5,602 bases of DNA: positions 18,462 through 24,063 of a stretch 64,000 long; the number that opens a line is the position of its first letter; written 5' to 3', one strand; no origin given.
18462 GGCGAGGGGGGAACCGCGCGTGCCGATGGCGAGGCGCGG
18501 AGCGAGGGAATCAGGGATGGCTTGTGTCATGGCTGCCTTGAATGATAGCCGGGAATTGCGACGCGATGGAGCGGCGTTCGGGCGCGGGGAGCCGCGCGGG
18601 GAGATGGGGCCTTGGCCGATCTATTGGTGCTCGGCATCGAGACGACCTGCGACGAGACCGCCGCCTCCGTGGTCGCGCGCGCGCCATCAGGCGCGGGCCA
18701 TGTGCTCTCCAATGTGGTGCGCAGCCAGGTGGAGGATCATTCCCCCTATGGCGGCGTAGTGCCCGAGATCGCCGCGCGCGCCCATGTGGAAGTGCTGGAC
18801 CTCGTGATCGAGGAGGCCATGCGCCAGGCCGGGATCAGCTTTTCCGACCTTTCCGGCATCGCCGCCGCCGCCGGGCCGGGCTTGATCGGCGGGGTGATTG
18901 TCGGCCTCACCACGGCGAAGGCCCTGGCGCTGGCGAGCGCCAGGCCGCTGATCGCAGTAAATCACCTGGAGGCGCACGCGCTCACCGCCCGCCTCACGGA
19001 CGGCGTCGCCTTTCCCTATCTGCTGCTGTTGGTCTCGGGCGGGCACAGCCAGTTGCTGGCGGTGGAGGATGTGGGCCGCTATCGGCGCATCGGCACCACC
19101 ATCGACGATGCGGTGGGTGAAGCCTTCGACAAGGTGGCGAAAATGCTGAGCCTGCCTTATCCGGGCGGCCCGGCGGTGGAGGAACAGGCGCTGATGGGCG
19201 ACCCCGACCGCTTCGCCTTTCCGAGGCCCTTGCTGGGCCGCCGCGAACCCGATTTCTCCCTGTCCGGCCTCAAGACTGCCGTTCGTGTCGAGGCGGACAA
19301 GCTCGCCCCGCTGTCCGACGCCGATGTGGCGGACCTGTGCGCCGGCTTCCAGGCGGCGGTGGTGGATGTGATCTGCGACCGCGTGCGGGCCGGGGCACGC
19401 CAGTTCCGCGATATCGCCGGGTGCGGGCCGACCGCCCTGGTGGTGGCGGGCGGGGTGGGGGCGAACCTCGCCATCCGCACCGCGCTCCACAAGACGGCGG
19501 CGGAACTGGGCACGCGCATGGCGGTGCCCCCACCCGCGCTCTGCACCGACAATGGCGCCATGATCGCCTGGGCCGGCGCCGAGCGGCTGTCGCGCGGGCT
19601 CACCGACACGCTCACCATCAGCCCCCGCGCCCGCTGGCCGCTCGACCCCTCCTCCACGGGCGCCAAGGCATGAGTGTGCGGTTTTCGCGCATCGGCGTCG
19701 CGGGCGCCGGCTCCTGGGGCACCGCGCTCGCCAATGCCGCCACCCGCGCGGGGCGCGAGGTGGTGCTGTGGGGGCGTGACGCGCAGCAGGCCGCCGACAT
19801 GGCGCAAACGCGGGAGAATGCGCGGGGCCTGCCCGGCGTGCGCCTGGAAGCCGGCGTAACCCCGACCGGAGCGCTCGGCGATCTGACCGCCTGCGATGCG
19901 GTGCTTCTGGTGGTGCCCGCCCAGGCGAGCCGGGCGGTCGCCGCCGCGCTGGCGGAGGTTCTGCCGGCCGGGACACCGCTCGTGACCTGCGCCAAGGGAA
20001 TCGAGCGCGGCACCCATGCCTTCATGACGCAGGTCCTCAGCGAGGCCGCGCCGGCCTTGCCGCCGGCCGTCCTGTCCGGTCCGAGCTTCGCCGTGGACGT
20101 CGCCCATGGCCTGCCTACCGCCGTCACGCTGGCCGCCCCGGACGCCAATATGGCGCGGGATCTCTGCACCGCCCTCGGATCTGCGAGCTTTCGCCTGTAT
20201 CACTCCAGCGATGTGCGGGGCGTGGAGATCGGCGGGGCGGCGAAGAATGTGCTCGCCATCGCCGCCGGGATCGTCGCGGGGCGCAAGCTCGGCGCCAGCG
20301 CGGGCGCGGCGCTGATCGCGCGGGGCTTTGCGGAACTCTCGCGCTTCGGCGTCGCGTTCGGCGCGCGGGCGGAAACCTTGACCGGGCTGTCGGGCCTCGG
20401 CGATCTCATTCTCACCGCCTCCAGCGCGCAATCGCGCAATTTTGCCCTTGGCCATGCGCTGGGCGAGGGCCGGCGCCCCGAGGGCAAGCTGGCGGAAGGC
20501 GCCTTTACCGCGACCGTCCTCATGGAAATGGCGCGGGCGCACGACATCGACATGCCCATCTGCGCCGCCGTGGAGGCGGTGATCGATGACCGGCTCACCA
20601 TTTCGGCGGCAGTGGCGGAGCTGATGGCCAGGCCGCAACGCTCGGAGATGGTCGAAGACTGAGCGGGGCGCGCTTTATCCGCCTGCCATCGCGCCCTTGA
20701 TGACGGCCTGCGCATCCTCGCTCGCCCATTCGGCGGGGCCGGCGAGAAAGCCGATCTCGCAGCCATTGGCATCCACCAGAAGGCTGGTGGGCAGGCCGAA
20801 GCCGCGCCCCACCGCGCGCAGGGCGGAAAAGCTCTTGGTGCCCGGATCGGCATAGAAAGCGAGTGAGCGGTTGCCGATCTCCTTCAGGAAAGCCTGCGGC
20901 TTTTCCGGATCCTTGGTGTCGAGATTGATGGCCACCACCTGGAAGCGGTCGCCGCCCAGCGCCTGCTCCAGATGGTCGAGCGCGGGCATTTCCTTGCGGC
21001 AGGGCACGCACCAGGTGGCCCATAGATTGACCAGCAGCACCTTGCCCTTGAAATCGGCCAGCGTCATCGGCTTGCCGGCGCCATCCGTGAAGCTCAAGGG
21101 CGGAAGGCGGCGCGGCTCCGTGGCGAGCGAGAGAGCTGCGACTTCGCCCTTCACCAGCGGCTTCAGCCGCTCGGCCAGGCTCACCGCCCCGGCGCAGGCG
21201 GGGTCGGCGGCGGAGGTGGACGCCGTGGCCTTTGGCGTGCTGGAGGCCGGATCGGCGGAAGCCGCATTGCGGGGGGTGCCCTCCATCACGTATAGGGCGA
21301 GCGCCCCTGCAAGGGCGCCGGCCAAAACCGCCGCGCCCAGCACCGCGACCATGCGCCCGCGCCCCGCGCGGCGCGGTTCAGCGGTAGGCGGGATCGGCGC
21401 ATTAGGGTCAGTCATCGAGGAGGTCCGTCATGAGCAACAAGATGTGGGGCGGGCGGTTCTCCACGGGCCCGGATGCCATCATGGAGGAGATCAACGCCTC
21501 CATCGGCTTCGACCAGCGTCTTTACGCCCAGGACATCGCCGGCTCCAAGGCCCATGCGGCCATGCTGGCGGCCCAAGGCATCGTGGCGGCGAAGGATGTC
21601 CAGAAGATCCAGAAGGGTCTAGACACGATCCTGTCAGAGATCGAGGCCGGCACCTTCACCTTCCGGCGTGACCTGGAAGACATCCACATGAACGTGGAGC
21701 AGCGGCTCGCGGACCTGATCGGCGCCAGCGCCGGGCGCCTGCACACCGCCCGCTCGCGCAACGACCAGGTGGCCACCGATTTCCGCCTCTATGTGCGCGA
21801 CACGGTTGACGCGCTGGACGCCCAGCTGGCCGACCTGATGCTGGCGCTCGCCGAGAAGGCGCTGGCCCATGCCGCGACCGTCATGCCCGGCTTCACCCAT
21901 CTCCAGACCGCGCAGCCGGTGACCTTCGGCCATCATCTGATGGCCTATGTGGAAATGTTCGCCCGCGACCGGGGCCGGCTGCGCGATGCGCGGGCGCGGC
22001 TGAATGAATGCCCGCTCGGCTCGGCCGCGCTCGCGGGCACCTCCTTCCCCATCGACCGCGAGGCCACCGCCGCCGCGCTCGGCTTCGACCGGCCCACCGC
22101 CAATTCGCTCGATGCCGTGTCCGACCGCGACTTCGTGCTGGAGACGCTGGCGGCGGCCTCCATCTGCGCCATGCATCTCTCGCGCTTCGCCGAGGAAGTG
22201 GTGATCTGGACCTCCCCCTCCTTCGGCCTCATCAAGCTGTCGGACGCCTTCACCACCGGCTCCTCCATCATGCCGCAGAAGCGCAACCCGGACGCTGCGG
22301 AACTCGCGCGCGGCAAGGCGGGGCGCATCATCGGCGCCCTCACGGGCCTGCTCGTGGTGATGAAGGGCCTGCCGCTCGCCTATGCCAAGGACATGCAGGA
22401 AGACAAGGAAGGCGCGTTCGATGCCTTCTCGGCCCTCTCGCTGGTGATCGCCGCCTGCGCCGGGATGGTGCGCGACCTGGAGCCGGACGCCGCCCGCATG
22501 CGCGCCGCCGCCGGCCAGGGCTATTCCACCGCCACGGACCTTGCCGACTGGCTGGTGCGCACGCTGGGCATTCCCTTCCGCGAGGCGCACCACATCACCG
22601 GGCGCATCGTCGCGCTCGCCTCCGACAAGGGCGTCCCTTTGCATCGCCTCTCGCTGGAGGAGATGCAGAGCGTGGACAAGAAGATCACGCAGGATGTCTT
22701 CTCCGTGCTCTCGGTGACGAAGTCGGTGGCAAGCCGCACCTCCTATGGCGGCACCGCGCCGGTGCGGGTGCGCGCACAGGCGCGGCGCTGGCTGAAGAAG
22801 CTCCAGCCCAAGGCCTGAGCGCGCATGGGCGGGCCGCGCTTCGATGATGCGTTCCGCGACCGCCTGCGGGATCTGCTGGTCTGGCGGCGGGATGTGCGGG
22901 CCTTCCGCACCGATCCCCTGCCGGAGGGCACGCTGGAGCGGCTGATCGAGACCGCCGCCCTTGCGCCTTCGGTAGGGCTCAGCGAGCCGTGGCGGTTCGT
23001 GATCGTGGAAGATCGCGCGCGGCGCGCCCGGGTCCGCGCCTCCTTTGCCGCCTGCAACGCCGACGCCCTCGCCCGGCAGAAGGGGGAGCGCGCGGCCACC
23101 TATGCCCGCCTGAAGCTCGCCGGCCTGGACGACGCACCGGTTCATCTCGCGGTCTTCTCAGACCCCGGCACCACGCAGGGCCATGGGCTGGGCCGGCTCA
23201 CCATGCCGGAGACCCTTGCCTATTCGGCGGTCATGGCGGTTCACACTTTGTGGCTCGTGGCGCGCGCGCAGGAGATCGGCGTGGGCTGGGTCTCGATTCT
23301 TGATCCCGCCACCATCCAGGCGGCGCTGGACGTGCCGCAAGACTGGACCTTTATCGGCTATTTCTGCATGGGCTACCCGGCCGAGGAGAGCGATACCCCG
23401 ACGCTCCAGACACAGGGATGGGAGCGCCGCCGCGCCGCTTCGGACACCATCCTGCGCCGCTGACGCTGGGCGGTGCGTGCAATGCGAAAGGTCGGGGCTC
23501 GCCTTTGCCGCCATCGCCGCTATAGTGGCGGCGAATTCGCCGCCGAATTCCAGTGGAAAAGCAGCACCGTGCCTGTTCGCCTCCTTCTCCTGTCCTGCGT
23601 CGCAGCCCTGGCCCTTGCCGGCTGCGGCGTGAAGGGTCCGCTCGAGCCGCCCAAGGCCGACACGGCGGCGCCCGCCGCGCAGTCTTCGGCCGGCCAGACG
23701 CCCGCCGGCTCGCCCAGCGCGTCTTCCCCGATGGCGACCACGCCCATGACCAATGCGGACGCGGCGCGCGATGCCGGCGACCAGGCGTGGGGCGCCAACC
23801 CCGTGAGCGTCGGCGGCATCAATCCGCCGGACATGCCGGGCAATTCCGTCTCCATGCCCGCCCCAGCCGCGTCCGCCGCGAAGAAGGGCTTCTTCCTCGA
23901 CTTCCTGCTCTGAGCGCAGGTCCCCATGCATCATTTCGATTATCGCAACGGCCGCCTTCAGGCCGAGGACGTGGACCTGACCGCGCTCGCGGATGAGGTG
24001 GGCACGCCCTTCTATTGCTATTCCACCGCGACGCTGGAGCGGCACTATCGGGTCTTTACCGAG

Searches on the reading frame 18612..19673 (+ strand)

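Call 41: search_protein_families(library=pfam, proteins=[window:18612-19673:+])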
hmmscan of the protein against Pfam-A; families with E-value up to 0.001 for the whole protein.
window:18612-19673:+ (353 aa): 1 family
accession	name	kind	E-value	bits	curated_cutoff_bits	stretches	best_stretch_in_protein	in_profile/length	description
PF00814.31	TsaD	-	5.4e-91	305.4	24.8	1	30-320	1-264/264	tRNA N6-adenosine threonylcarbamoyltransferase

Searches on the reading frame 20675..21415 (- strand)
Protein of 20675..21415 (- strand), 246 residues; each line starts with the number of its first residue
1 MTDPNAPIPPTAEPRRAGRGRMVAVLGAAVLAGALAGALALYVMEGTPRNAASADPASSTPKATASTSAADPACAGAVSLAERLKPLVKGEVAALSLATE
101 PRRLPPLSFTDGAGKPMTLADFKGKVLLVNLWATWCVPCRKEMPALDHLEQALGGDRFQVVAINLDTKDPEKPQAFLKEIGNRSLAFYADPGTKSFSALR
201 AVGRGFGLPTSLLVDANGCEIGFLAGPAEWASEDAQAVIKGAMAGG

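Call 41: search_protein_families(library=pfam, proteins=[window:20675-21415:-])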
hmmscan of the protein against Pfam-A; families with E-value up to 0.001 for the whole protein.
window:20675-21415:- (246 aa): 4 families
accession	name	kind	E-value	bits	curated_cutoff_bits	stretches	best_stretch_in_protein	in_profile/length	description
PF08534.16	Redoxin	-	2e-18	67.1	26.6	1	104-222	6-130/148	Redoxin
PF00578.27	AhpC-TSA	-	3.9e-16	59.6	26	1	104-218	5-119/124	AhpC/TSA family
PF13905.12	Thioredoxin_8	-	4.7e-10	40.1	27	1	124-218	1-92/94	Thioredoxin-like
PF00085.26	Thioredoxin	-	5.3e-06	26.8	23.5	1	125-169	19-62/103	Thioredoxin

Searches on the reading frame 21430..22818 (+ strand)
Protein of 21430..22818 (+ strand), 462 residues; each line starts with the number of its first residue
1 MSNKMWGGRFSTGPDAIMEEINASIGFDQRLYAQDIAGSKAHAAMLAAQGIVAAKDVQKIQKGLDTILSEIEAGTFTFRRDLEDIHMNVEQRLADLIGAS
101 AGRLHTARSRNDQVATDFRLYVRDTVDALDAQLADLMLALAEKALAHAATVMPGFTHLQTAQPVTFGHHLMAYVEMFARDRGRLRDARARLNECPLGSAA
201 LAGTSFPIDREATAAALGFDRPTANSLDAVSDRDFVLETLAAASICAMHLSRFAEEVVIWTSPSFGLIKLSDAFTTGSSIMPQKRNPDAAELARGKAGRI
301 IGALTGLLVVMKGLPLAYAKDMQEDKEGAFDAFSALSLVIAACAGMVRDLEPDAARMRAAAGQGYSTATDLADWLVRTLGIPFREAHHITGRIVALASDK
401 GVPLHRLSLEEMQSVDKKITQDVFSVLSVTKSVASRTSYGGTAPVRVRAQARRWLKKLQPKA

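Call 41: search_protein_families(library=pfam, proteins=[window:21430-22818:+])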
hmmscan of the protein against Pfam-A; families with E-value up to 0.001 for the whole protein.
window:21430-22818:+ (462 aa): 2 families
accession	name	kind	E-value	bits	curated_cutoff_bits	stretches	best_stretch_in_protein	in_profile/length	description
PF00206.25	Lyase_1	-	2.5e-82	277.2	27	1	8-302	1-312/312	Lyase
PF14698.11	ASL_C2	-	4.7e-28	97.9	27.3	1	365-434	1-69/69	Argininosuccinate lyase C-terminal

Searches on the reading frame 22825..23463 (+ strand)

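Call 41: search_protein_families(library=pfam, proteins=[window:22825-23463:+])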
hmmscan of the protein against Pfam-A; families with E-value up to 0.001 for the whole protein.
window:22825-23463:+ (212 aa): 1 family
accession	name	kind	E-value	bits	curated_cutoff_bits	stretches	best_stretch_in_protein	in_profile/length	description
PF00881.29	Nitroreductase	-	1.1e-28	100.9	23.5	1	19-184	2-167/167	Nitroreductase family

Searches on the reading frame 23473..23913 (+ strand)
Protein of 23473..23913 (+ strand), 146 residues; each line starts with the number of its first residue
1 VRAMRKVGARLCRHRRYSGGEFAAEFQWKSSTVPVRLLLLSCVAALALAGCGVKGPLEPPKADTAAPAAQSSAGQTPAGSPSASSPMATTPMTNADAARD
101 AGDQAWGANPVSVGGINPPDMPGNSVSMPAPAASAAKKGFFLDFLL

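Call 43: search_protein_families(library=pfam, proteins=[window:23473-23913:+])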
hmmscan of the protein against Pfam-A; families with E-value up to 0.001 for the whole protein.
window:23473-23913:+ (146 aa): 1 family
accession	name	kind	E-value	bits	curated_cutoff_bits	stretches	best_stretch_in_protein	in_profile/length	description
PF13627.12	LptM_cons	-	8.1e-07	29.1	27.3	1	38-60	1-23/23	LPS-assembly lipoprotein LptM, conserved region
